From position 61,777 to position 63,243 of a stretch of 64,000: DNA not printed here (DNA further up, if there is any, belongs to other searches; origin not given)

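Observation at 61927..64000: DegT-family enzyme with His replacing the PLP lysine, adjacent to Gmd: a phage GDP-3,6-dideoxyhexose (colitose-type) pathway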

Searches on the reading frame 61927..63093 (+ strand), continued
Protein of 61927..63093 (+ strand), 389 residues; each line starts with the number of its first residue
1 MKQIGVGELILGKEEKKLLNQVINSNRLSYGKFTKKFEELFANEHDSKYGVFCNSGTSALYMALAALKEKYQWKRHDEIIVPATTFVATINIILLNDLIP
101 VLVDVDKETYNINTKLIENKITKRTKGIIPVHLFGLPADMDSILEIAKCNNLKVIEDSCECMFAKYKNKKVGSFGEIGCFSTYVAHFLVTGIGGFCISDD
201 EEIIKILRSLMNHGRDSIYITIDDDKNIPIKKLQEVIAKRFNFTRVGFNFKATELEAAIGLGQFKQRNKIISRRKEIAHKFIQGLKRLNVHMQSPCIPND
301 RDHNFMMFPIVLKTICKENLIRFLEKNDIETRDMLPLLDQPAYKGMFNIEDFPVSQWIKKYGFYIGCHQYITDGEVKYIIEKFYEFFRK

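Call 6: find_homologous_proteins(query=window:61927-63093:+, max_evalue=1e-10)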
Query window:61927-63093:+ (389 aa): 6898 proteins with E <= 1e-10 among 8000 candidates; the best 120 are listed.
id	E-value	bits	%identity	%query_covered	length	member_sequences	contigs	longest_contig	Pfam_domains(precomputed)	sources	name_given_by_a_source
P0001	7.8e-251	850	97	100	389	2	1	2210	PF01041.24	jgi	-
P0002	1.5e-242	823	94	100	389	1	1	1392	PF01041.24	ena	-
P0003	8.5e-242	820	93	100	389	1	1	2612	PF01041.24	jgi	-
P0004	3.2e-241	818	94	100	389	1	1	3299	PF01041.24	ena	-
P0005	1.1e-185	636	72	100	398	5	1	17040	PF00155.28,PF01041.24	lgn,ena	-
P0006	9.3e-185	633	70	99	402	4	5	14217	PF01041.24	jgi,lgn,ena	-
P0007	9.7e-185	633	71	99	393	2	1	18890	PF01041.24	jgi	-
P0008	3.7e-182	624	71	99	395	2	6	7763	PF01041.24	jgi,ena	-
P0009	5.5e-180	617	69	100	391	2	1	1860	PF00266.26,PF01041.24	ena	-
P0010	5.8e-179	614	69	99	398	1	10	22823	PF01041.24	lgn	-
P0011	3.9e-178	611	68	100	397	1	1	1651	PF01041.24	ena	-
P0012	1.8e-177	609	67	99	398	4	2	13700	PF01041.24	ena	-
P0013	3.9e-176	604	67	99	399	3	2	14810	PF01041.24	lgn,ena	-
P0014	3.1e-174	598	68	99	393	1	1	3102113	PF01041.24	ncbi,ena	-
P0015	5.2e-174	597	68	99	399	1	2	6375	PF01041.24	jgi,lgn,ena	-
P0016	7.8e-174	597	67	99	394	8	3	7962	PF01041.24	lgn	-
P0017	1.0e-173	596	67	100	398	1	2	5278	PF01041.24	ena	-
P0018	1.5e-173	596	66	99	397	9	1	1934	PF01041.24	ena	-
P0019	2.7e-171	588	67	100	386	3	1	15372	PF01041.24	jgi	-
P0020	1.9e-170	585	66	99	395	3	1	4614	PF01041.24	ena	-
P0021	2.3e-169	582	65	99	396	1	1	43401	PF01041.24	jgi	jgi:perosamine synthetase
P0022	8.2e-166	570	65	99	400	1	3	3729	PF01041.24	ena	-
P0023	3.4e-165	568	64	99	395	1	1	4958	PF00266.26,PF01212.28,PF01041.24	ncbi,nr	ncbi:MAG: DegT/DnrJ/EryC1/StrS family aminotransferase [Desulfobacula sp.]|nr:DegT/DnrJ/EryC1/StrS f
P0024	8.0e-165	567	64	99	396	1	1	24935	PF01041.24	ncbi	-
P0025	1.0e-162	560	63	100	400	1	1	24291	PF01212.28,PF01053.27,PF01041.24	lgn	-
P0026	9.3e-162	557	62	100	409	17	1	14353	PF00266.26,PF01212.28,PF01041.24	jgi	-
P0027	2.5e-161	555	63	100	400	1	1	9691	PF01212.28,PF01041.24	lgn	-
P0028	1.0e-160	553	63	99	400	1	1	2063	PF01041.24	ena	-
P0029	5.9e-159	548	62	99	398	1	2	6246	PF01212.28,PF01041.24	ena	-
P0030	6.0e-159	548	62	99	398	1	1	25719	PF01212.28,PF01041.24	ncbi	-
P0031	7.8e-159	547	62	99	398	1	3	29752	PF01212.28,PF01041.24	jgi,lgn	-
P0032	4.1e-158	545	63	99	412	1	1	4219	PF01041.24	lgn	-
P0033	5.1e-158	545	63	100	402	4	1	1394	PF01041.24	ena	-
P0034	6.8e-158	544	62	99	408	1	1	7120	PF00266.26,PF01041.24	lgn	-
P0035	1.6e-157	543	62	100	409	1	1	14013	PF01212.28,PF01041.24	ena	-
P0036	2.4e-157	542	63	99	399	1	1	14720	PF01212.28,PF01041.24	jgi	jgi:dTDP-4-amino-4,6-dideoxygalactose transaminase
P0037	1.1e-156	540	62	99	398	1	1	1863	PF01212.28,PF01041.24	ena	-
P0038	1.5e-156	540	63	99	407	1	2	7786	PF01041.24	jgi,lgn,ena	-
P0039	1.6e-156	540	61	99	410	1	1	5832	PF01041.24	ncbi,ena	-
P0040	2.4e-156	539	63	98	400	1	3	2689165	PF01041.24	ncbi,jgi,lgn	jgi:dTDP-4-amino-4,6-dideoxygalactose transaminase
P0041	9.6e-156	537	61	99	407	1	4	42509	PF00266.26,PF01041.24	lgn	-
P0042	1.5e-155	536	60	99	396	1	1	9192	PF01041.24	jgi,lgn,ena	-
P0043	2.1e-155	536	61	100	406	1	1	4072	PF00266.26,PF01041.24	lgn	-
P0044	2.5e-155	536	60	99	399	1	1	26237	PF00266.26,PF01041.24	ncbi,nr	ncbi:MAG: DegT/DnrJ/EryC1/StrS family aminotransferase [Candidatus Omnitrophica bacterium]|nr:DegT/D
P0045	2.6e-155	536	60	99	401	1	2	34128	PF00266.26,PF01041.24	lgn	-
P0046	4.1e-155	535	60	99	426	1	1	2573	PF01212.28,PF01041.24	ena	-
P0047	4.8e-155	535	60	100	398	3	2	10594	PF01041.24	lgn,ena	-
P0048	4.9e-155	535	61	99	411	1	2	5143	PF01212.28,PF01041.24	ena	-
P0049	6.0e-155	534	61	99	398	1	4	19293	PF01041.24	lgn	-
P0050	7.5e-155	534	61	99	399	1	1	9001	PF00266.26,PF01041.24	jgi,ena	-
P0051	1.1e-154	534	61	99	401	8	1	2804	PF01041.24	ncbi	-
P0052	2.6e-154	532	60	100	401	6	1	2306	PF00155.28,PF01212.28,PF01041.24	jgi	jgi:dTDP-4-amino-4,6-dideoxygalactose transaminase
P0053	3.1e-154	532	61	99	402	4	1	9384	PF01041.24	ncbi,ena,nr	ncbi:MAG TPA: DegT/DnrJ/EryC1/StrS family aminotransferase [bacterium]|nr:DegT/DnrJ/EryC1/StrS famil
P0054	4.8e-154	531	61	100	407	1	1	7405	PF01041.24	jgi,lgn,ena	-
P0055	5.0e-154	531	60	100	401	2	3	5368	PF00266.26,PF01053.27,PF01041.24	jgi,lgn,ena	-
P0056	1.5e-153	530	60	99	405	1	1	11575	PF00266.26,PF01041.24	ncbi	-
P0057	1.9e-153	530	60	99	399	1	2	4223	PF01212.28,PF01041.24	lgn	-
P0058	2.2e-153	529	60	99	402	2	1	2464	PF01212.28,PF01041.24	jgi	jgi:perosamine synthetase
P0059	2.3e-153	529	59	100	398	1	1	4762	PF01041.24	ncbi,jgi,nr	ncbi:DegT/DnrJ/EryC1/StrS family aminotransferase [candidate division KSB1 bacterium]|nr:DegT/DnrJ/E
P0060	3.3e-153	529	61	99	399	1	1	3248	PF01041.24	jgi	-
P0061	4.0e-153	528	60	99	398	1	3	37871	PF01041.24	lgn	-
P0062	4.3e-153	528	61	100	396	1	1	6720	PF01041.24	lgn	-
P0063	4.8e-153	528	61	99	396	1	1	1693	PF01041.24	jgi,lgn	jgi:dTDP-4-amino-4,6-dideoxygalactose transaminase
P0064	1.1e-152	527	61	100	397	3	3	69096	PF01041.24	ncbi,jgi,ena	-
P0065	1.1e-152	527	60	99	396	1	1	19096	PF01041.24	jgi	jgi:dTDP-4-amino-4,6-dideoxygalactose transaminase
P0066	1.2e-152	527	60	99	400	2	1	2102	PF01212.28,PF01041.24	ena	-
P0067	1.6e-152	526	60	99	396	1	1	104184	PF01041.24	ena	-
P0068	1.8e-152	526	59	99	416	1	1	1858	PF01053.27,PF01041.24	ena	-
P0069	3.0e-152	526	59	100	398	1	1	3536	PF01041.24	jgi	-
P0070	3.9e-152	525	61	99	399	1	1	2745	PF01041.24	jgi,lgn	-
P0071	5.7e-152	525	60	99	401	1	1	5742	PF00266.26,PF01212.28,PF01053.27,PF01041.24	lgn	-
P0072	9.0e-152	524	59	99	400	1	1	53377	PF00155.28,PF01212.28,PF01053.27,PF01041.24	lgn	-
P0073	4.4e-151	522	59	100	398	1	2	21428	PF00155.28,PF01053.27,PF01041.24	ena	-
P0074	5.4e-151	521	60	99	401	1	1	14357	PF01041.24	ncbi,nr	ncbi:MAG: DegT/DnrJ/EryC1/StrS family aminotransferase [bacterium]|nr:DegT/DnrJ/EryC1/StrS family am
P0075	6.2e-151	521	59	99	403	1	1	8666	PF01041.24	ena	-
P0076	6.4e-151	521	60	100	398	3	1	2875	PF01041.24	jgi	jgi:dTDP-4-amino-4,6-dideoxygalactose transaminase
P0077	7.8e-151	521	60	99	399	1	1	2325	PF00155.28,PF01053.27,PF01041.24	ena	-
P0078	9.0e-151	521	58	99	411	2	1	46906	PF01041.24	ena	-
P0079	1.1e-150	520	57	99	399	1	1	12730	PF00266.26,PF01041.24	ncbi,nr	ncbi:MAG: DegT/DnrJ/EryC1/StrS family aminotransferase [bacterium]|nr:DegT/DnrJ/EryC1/StrS family am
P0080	1.4e-150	520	58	99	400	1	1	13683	PF01212.28,PF01041.24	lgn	-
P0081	1.5e-150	520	58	100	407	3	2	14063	PF01041.24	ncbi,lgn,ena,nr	ncbi:MAG: DegT/DnrJ/EryC1/StrS family aminotransferase [Candidatus Omnitrophica bacterium]|nr:DegT/D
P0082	1.6e-150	520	59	99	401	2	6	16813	PF00155.28,PF00266.26,PF01212.28,PF01041.24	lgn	-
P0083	1.9e-150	520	59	99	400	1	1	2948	PF00155.28,PF01212.28,PF01053.27,PF01041.24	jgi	jgi:dTDP-4-amino-4,6-dideoxygalactose transaminase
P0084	2.0e-150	520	58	99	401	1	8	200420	PF00266.26,PF01212.28,PF01041.24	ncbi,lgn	-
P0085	3.1e-150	519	58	99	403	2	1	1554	PF00155.28,PF01212.28,PF01041.24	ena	-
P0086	3.5e-150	519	59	99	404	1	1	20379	PF00266.26,PF01212.28,PF01041.24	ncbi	-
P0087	4.7e-150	518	58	99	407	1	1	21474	PF01041.24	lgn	-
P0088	5.5e-150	518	57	99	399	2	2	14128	PF00266.26,PF01041.24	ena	-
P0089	5.5e-150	518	57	99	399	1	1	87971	PF01041.24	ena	-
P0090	7.2e-150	518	60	99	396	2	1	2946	PF01041.24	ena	-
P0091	8.3e-150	518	58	99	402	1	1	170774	PF00155.28,PF01212.28,PF01053.27,PF01041.24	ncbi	ncbi:MAG: DegT/DnrJ/EryC1/StrS family aminotransferase [Patescibacteria group bacterium]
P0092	8.9e-150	517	59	99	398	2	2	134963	PF01041.24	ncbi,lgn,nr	ncbi:MAG: DegT/DnrJ/EryC1/StrS family aminotransferase [Candidatus Omnitrophica bacterium]|nr:DegT/D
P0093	9.4e-150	517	58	99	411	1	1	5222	PF00155.28,PF01041.24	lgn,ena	-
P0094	9.8e-150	517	60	99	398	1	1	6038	PF00155.28,PF01212.28,PF01041.24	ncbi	-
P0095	1.1e-149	517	58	99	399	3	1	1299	PF01041.24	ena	-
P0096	1.2e-149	517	58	100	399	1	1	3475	PF01041.24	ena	-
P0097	1.4e-149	517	58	99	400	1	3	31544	PF00266.26,PF01212.28,PF01041.24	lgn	-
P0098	1.4e-149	517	57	99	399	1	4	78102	PF01041.24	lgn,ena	-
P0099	1.7e-149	516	61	100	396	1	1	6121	PF00266.26,PF01212.28,PF01041.24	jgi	jgi:dTDP-4-amino-4,6-dideoxygalactose transaminase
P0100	3.0e-149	516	58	99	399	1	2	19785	PF00266.26,PF01041.24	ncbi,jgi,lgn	jgi:perosamine synthetase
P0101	3.1e-149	516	58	100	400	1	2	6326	PF00155.28,PF01053.27,PF01041.24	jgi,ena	-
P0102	3.7e-149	515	57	99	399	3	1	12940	PF01041.24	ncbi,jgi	jgi:perosamine synthetase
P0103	4.5e-149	515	59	99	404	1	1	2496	PF00155.28,PF00266.26,PF01212.28,PF01053.27,PF01041.24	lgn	-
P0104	6.8e-149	515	58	99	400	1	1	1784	PF00155.28,PF01041.24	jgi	-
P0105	6.9e-149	515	57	99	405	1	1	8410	PF00266.26,PF01041.24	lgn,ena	-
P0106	7.1e-149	514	58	100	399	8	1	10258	PF01212.28,PF01053.27,PF01041.24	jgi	jgi:perosamine synthetase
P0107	8.0e-149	514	59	100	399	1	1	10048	PF01212.28,PF01041.24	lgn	-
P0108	8.0e-149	514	57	99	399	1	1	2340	PF00266.26,PF01041.24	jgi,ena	jgi:perosamine synthetase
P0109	1.1e-148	514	58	99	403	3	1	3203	PF00155.28,PF01041.24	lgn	-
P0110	1.2e-148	514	59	99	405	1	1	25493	PF01041.24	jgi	jgi:dTDP-4-amino-4,6-dideoxygalactose transaminase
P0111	1.9e-148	513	60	99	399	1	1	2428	PF00155.28,PF01041.24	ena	-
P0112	2.0e-148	513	58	99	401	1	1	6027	PF01041.24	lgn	-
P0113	2.3e-148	513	59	100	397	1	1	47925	PF01212.28,PF01041.24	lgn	-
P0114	2.4e-148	513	57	99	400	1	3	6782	PF01053.27,PF01041.24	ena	-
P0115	2.5e-148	513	59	99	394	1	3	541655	PF00155.28,PF01041.24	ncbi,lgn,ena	-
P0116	2.6e-148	513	57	99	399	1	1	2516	PF01041.24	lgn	-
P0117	2.8e-148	512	58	99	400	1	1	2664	PF01041.24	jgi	jgi:perosamine synthetase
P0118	3.2e-148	512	57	99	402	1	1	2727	PF01041.24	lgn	-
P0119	3.4e-148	512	59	100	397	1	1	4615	PF01212.28,PF01041.24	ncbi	-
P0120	3.4e-148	512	59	99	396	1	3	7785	PF00155.28,PF00266.26,PF01212.28,PF01053.27,PF01041.24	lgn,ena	-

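Call 7: find_encoding_contigs(protein=window:61927-63093:+, flank=10000, max_places=6)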
Protein window:61927-63093:+ (389 aa): no gene with exactly this product is on record in the collection.

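Call 8: search_dna_similar(query=window:61927-63093:+, collection=phages, mode=protein, max_rows=30)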
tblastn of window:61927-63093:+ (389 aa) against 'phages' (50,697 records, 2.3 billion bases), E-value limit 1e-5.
Records with a match: 36; places in all: 41; records where one place covers at least 80% of the query: 22.
Best place of each record, by identity: <60% 36.
By first word of the organism name: Salmonella 5; Synechococcus 5; uncultured 4; Flavobacterium 4; Stenotrophomonas 4; Marine 3; Bacteriophage 2; Aphanizomenon 2; Escherichia 1; Caudoviricetes 1; and 5 more.
By host as written in the record: - 11; Synechococcus sp. MW02 4; Flavobacterium sp. LMO8 4; Stenotrophomonas maltophilia 4; Salmonella enterica subsp. enterica serovar Kentucky 3; Homo sapiens 2; Synechococcus sp. LTWRED 1; Escherichia coli O157:H7 ATCC 43895 1; and 6 more.
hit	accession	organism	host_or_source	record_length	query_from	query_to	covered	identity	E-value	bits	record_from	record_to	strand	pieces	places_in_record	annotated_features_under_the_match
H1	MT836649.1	Bacteriophage sp.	human fecal samples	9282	20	386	94%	30.7%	5e-40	157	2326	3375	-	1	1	record has no annotation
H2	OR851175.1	Salmonella phage S.Kent 1-2-1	Salmonella enterica subsp. enterica ...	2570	28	387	93%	30.6%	3e-47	177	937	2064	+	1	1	record has no annotation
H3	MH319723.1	Marine virus AG-345-D19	single cell amplified by WGA-X; seawater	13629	22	379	92%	29.0%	5e-41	160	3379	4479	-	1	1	record has no annotation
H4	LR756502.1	uncultured phage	metagenomic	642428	31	385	91%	28.6%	2e-40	158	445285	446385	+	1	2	record has no annotation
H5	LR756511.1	uncultured phage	metagenomic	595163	21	381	93%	27.4%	7e-28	121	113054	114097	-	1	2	record has no annotation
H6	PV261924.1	Synechococcus phage RN05-S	Synechococcus sp. MW02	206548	28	386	92%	27.5%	2e-38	152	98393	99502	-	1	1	DegT/DnrJ/EryC1/StrS aminotransferase family protein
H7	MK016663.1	Synechococcus phage S-H68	Synechococcus sp. LTWRED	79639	28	386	92%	27.0%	6e-38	151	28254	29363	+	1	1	CDP-4-dehydro-6-deoxy-D-glucose 3-dehydratase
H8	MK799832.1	Synechococcus phage S-B05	Synechococcus sp. MW02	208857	28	386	92%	27.0%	6e-38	151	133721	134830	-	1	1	hypothetical protein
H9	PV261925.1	Synechococcus phage RB11-B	Synechococcus sp. MW02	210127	28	386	92%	27.0%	6e-38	151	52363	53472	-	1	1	DegT/DnrJ/EryC1/StrS aminotransferase family protein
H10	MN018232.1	Synechococcus phage S-B43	Synechococcus sp. MW02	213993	28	386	92%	27.0%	6e-38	151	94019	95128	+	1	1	hypothetical protein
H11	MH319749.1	Marine virus AG-345-F15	single cell amplified by WGA-X; seawater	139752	21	389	95%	25.0%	5e-18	92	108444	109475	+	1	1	record has no annotation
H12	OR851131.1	Salmonella phage S.Kent 1-2-1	Salmonella enterica subsp. enterica ...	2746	31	342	80%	29.2%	6e-31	130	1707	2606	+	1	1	record has no annotation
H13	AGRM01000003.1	Salmonella enterica subsp. houtenae str. ATCC BAA-1581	Homo sapiens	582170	31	342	80%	29.2%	6e-31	130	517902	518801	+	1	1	TDP-4-keto-6-deoxy-D-glucose transaminase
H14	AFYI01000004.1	Salmonella enterica subsp. enterica serovar Infantis str. ...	Homo sapiens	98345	31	342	80%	29.2%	9e-31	130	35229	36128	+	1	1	TDP-4-keto-6-deoxy-D-glucose transaminase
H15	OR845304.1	Escherichia phage ECO95 1-6-1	Escherichia coli O157:H7 ATCC 43895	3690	31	342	80%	29.2%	9e-31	129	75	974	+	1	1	record has no annotation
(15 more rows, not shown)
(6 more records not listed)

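Call 10: find_related_loci(query=window:61927-63093:+, collection=viral_contigs, flank=10000)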
Query window:61927-63093:+ (389 aa) in viral_contigs; peptide patterns used: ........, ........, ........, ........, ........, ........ (x = any residue, [..] = any of these).
8 stretches matched a pattern; 1 encode a relative of the query (tblastn E <= 1e-3); 1 distinct loci.
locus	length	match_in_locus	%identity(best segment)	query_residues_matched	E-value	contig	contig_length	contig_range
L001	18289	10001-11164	71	2-387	0e+0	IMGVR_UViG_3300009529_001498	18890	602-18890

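Call 11: find_encoding_contigs(protein=P0004, flank=10000, max_places=4)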
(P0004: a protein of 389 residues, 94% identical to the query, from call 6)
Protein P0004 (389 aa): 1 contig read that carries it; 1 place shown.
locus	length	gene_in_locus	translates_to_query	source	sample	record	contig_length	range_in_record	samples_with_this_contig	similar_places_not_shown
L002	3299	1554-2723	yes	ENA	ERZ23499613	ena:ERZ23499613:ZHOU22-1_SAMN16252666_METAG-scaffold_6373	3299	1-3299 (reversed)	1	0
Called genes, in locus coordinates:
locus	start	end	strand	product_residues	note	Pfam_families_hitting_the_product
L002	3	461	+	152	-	?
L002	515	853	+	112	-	-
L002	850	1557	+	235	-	-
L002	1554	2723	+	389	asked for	PF01041:DegT_DnrJ_EryC1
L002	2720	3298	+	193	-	?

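Call 12: find_encoding_contigs(protein=P0005, flank=10000, max_places=4)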
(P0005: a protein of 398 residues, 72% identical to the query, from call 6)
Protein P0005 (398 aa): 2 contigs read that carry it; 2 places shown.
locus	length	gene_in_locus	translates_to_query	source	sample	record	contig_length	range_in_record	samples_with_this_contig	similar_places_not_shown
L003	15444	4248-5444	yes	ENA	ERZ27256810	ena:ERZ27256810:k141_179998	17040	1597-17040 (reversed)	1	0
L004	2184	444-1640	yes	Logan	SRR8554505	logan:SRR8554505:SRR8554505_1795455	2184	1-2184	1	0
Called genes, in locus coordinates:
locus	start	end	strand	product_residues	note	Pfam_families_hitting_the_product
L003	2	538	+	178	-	?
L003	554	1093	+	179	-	-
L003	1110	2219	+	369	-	PF19774:DUF6260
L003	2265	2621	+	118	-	-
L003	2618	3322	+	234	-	-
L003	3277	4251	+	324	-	PF01370:Epimerase, PF16363:GDP_Man_Dehyd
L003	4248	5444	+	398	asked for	PF00155:Aminotran_1_2 (faint), PF01041:DegT_DnrJ_EryC1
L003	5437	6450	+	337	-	PF01370:Epimerase, PF04321:RmlD_sub_bind, PF16363:GDP_Man_Dehyd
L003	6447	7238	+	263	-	PF01531:Glyco_transf_11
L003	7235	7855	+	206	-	PF05050:Methyltransf_21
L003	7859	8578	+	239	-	PF00535:Glycos_transf_2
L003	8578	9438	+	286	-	PF03016:Exostosin_GT47, PF24785:RXYLT1_C (weak)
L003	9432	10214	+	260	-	-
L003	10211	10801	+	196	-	PF13578:Methyltransf_24 (weak)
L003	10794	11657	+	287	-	-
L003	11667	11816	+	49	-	-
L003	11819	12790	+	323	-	PF01370:Epimerase, PF04321:RmlD_sub_bind (weak), PF16363:GDP_Man_Dehyd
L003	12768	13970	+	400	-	PF05050:Methyltransf_21, PF13578:Methyltransf_24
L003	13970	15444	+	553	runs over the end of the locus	PF13641:Glyco_tranf_2_3, PF00535:Glycos_transf_2, PF13632:Glyco_trans_2_3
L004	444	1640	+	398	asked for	PF00155:Aminotran_1_2 (faint), PF01041:DegT_DnrJ_EryC1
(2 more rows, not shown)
